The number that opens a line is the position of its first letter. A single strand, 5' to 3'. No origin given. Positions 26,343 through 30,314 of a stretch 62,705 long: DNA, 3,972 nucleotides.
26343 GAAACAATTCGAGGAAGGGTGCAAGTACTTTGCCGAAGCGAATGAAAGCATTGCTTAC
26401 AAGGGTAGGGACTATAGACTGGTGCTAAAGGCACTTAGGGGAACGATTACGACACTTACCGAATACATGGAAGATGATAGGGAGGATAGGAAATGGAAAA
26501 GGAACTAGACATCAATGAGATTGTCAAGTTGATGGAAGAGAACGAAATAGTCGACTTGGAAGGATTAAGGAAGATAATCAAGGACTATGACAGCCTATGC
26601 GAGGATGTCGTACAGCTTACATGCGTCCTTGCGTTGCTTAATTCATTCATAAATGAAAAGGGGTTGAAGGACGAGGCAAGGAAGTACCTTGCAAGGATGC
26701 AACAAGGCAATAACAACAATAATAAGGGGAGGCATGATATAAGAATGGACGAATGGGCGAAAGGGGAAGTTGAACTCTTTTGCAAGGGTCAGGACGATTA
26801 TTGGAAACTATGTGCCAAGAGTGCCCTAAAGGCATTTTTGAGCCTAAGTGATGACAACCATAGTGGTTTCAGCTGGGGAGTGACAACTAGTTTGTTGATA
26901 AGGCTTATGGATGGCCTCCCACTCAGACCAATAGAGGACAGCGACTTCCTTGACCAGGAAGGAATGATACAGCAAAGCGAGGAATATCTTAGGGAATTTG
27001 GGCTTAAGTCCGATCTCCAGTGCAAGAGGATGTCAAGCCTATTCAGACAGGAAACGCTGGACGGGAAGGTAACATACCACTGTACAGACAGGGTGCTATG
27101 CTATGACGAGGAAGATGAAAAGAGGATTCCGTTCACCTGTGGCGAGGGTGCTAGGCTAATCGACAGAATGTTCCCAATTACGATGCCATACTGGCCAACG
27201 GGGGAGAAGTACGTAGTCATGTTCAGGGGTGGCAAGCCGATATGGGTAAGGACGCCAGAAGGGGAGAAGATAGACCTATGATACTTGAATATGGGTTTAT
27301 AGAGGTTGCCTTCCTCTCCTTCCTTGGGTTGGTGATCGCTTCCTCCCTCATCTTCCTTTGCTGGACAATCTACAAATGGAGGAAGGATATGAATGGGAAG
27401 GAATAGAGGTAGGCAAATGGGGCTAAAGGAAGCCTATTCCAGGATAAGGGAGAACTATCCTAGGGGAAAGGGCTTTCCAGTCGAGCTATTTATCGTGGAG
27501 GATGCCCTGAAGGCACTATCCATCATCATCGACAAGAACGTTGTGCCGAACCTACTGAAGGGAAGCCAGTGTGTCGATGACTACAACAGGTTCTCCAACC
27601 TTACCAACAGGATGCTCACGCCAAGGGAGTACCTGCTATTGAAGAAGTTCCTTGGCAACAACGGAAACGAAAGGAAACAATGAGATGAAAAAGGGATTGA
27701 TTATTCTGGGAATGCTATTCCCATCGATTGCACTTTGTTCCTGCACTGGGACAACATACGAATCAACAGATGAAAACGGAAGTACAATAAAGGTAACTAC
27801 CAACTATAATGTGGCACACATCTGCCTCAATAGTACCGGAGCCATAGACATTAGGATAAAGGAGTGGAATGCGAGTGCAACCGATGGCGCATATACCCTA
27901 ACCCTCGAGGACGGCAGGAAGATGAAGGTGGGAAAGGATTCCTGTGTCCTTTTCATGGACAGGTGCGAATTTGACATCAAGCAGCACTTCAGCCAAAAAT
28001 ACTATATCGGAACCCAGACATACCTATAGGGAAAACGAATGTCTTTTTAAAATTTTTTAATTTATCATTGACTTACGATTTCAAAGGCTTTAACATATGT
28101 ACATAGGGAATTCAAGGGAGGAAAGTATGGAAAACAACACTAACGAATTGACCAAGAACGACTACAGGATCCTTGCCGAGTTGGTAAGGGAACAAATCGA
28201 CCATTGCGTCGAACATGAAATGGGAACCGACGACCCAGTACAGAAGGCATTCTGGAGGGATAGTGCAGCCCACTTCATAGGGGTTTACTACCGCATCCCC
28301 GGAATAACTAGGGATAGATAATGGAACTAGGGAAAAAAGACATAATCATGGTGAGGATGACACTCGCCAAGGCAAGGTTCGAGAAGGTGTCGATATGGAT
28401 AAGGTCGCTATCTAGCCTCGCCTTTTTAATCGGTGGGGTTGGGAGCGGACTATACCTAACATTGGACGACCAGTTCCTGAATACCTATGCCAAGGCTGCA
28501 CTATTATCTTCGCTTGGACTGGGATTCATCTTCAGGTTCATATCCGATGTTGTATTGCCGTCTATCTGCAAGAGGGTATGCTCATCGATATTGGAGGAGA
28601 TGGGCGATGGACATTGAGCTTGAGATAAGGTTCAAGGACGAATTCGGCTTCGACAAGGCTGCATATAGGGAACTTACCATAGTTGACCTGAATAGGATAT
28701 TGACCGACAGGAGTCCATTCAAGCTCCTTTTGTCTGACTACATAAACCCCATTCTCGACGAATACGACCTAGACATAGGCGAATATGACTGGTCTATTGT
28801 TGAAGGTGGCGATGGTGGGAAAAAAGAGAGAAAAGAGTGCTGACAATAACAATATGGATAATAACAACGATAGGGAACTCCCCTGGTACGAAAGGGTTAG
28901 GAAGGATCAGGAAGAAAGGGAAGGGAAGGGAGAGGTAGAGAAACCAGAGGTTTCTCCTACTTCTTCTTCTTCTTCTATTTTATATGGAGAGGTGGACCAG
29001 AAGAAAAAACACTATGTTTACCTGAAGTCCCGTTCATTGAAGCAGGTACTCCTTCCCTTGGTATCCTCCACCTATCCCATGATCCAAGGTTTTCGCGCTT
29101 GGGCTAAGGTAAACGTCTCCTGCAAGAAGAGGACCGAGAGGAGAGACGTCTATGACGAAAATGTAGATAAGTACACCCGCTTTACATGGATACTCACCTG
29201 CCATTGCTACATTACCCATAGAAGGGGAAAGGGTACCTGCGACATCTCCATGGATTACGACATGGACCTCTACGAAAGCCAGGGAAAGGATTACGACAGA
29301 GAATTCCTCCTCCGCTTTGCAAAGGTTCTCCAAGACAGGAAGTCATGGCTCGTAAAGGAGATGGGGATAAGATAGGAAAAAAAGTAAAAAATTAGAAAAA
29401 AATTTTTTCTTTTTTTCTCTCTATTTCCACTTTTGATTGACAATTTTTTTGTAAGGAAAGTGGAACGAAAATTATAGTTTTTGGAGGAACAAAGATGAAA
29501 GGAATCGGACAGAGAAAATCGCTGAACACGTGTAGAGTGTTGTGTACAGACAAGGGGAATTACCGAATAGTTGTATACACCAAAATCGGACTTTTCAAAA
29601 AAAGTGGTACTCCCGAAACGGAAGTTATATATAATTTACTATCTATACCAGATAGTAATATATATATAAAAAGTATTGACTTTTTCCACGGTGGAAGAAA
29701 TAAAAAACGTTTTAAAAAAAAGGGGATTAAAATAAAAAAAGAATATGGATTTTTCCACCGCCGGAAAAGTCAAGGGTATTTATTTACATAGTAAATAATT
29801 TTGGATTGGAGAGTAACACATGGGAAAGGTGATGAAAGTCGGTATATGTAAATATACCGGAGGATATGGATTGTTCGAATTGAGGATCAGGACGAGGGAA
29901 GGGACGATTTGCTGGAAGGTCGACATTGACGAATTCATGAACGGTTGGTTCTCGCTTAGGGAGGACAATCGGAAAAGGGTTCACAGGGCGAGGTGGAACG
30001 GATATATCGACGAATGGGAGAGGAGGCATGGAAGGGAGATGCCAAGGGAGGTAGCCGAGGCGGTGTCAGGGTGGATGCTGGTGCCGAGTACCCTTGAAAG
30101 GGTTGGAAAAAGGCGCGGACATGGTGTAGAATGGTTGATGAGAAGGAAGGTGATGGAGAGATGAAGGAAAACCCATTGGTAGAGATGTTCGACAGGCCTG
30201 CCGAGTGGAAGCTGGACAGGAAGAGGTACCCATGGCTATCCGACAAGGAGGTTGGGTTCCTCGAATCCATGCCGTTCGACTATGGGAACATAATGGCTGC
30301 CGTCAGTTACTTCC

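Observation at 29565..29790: About 230-bp AT-rich region duplicated 13 kb apart (29565-29790 and 42922-43165), with inverted repeats and a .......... palindrome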

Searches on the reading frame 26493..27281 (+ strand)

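Call 11: search_protein_families(library=pfam, proteins=[window:26493-27281:+], max_evalue=0.01)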
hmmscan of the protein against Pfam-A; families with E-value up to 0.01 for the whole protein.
window:26493-27281:+ (262 aa): 1 family
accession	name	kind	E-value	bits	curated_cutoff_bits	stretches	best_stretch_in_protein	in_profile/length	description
PF25185.1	Tad3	-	1.5e-17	63.9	27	1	85-205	3-110/119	Type I Thoeris inhibitor Tad3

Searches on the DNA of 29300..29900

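Call 51: search_rna_families(source=window, start=29300, end=29900, threshold=evalue, max_evalue=10)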
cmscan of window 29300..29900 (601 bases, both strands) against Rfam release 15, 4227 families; matches with E-value up to 10: 18.
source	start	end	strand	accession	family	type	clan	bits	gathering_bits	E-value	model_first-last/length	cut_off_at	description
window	29330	29434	-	RF01457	rli22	Gene; sRNA;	CL00114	21.9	80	0.38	1-111/111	no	Listeria sRNA rli22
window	29362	29430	+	RF00336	snoJ26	Gene; snRNA; snoRNA; CD-box;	-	21.6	50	0.47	1-147/147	no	Small nucleolar RNA J26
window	29776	29811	-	RF01376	CRISPR-DR63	Gene; CRISPR;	CL00015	18.9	37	3.1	1-37/37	no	CRISPR RNA direct repeat element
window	29599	29685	+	RF02544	mt-tmRNA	Gene;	CL00001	18.8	65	2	1-77/77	no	Mitochondrion-encoded tmRNA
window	29678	29772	+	RF03224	MIR9560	Gene; miRNA;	-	18.5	74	0.8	1-96/96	no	MIR9560 microRNA precursor family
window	29349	29432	-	RF00766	mir-335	Gene; miRNA;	-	17.7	64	0.47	1-92/92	no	mir-335 microRNA precursor family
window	29358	29433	-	RF03896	MIR2275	Gene; miRNA;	-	17.1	60.5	2.9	1-95/95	no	MIR2275 microRNA precursor family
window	29361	29432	+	RF04255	MIR8001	Gene; miRNA;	-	16.9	90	2.6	1-67/67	no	MIR8001 microRNA precursor family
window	29359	29437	+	RF00690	MIR408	Gene; miRNA;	-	16.2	64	0.41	1-126/126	no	MIR408 microRNA precursor family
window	29403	29500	+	RF03933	MIR6445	Gene; miRNA;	-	16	100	3.4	1-117/117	no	MIR6445 microRNA precursor family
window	29355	29435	-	RF04164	MIR1507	Gene; miRNA;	-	15.2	73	2.2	1-107/107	no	MIR1507 microRNA precursor family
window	29356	29436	+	RF04164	MIR1507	Gene; miRNA;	-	15.2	73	2.2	1-107/107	no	MIR1507 microRNA precursor family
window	29339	29419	+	RF01409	STnc250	Gene; sRNA;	-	14.9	42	3.2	1-94/94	no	STnc250 Hfq binding RNA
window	29360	29432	+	RF03873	mir-3192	Gene; miRNA;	-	14.8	80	7.7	1-77/77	no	mir-3192 microRNA precursor family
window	29356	29437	+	RF01911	MIR2118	Gene; miRNA;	-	14.2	85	5.4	1-170/170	no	MIR2118 microRNA precursor family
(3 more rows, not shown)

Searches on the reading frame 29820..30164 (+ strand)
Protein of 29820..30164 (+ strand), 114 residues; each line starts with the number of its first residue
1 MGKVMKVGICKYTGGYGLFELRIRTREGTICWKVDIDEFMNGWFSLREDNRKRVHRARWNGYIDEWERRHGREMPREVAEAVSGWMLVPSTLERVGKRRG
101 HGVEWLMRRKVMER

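Call 10: search_protein_families(library=phrogs, proteins=[window:29820-30164:+])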
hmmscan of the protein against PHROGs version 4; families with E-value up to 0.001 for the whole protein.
window:29820-30164:+ (114 aa): 0 families

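Call 65: search_protein_families(library=pfam, proteins=[window:29820-30164:+], max_evalue=0.1)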
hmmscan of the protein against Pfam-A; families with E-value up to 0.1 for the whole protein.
window:29820-30164:+ (114 aa): 0 families

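Call 66: search_protein_families(library=ncbifam, proteins=[window:29820-30164:+], max_evalue=0.1)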
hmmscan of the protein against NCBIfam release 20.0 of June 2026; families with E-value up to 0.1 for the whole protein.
window:29820-30164:+ (114 aa): 0 families

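Call 88: find_homologous_proteins(query=window:29820-30164:+, max_evalue=0.001)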
Query window:29820-30164:+ (114 aa): 1 proteins with E <= 0.001 among 1 candidates.
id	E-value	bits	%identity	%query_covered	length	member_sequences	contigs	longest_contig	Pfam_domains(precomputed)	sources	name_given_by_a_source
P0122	2.4e-67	242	94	100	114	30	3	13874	-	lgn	-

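Call 96: search_protein_representatives(protein=window:29820-30164:+)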
Query: 114 residues. Proteins with E-value up to 0.001 (for the whole library): 8; up to 1e-10: 2; up to 1e-30: 1. The best 8 are listed.
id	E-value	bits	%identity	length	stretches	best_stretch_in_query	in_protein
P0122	7.7e-68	242.3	94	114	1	2-114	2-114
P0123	2.4e-16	76.0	45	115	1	1-110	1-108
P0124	8.4e-10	54.9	37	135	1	5-109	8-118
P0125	3.3e-07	46.5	42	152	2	3-101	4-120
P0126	4.0e-07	46.2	34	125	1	3-98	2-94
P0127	3.2e-05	40.1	29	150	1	21-110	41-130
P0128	3.1e-04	36.9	31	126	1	4-110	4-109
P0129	5.8e-04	36.0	33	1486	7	16-42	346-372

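Call 101: predict_structure(alignment_id=A6)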
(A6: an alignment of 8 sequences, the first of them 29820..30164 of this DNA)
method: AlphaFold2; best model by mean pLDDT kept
length: 114 residues; sequences in the alignment: 8
mean_pLDDT: 88.4   pTM: 0.78
mean pLDDT of the five models: 88.4, 82.7, 82.6, 82.0, 79.3
residues with pLDDT >= 90: 77; 70-90: 29; 50-70: 5; < 50: 3
segments of 3 or more residues with pLDDT < 50: 112-114
pLDDT, mean of each block of 10 residues (from residue 1): 86 81 94 93 90 88 94 94 92 88 90 43
secondary structure, 60 per line:
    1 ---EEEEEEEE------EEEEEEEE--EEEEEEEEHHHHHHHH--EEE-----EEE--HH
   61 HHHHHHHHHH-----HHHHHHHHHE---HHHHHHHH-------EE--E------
elements in order: E4-11 E18-25 E28-35 H36-43 E46-48 E54-56 H59-70 H76-84 H89-96

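Call 103: fold_search(model_id=the predicted structure, library=pdb)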
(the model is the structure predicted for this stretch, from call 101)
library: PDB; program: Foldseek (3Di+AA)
matches with E <= 10: 854; with E <= 0.001: 0
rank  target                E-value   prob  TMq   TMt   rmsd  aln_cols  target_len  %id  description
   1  9cat_V                3.9e-01  0.11  0.17  0.06  12.7        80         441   16  DeltaArp8 INO80 bound to S.c 0/40 nucleosome, INO80 Core Module (released 2025-07-16)
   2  1zs7                  4.2e-01  0.23  0.17  0.11  12.9        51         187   16  The structure of gene product APE0525 from Aeropyrum pernix (released 2005-07-05)
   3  1o17_C                4.2e-01  0.18  0.27  0.10  13.2       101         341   17  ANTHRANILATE PHOSPHORIBOSYL-TRANSFERASE (TRPD) (released 2002-11-01)
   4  9c57_E                4.2e-01  0.14  0.17  0.05  12.8        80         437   15  Reconstituted P400 Subcomplex of the human TIP60 complex (released 2024-08-21)
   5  2pod_A                4.7e-01  0.28  0.27  0.10   9.3        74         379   12  Crystal structure of a member of enolase superfamily from Burkholderia pseudomallei K96243 (released 2007-06-05)
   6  7ur8                  5.3e-01  0.20  0.22  0.30   9.7        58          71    7  170_h_ob, a small beta-barrel de novo designed protein (released 2023-03-22)
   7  4wqt_D                5.3e-01  0.05  0.18  0.03  20.4       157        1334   10  Thermus thermophilus RNA polymerase complexed with an RNA cleavage stimulating factor (a GreA/Gfh1 chimeric protein) (released 2015-02-18)
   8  3dip_B                5.6e-01  0.57  0.27  0.10   3.7        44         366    9  Crystal structure of an enolase protein from the environmental genome shotgun sequencing of the Sargasso Sea (released 2008-07-29)
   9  8x15_Q                6.4e-01  0.09  0.18  0.06  12.9        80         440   19  Structure of nucleosome-bound SRCAP-C in the apo state (released 2024-03-06)
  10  6fhs_E                6.8e-01  0.14  0.19  0.07  10.7        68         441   15  CryoEM Structure of INO80core (released 2018-04-25)
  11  8oo7_D                6.8e-01  0.13  0.21  0.07  10.5        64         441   14  CryoEM Structure INO80core Hexasome complex composite model state1 (released 2023-07-26)
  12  8eu9_W                6.8e-01  0.12  0.21  0.07  10.4        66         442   15  Class1 of the INO80-Nucleosome complex (released 2023-07-12)
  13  8qyv_X                6.8e-01  0.07  0.17  0.06  14.4        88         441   18  SWR1-hexasome complex (released 2024-10-02)
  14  5cdw_C                7.6e-01  0.38  0.21  0.24   9.1        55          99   13  Crystal Structure Analysis of a mutant Grb2 SH2 domain (W121G) with a pYVNV peptide (released 2016-05-25)
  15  1o17_B                8.1e-01  0.13  0.27  0.10  13.5       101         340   15  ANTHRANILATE PHOSPHORIBOSYL-TRANSFERASE (TRPD) (released 2002-11-01)
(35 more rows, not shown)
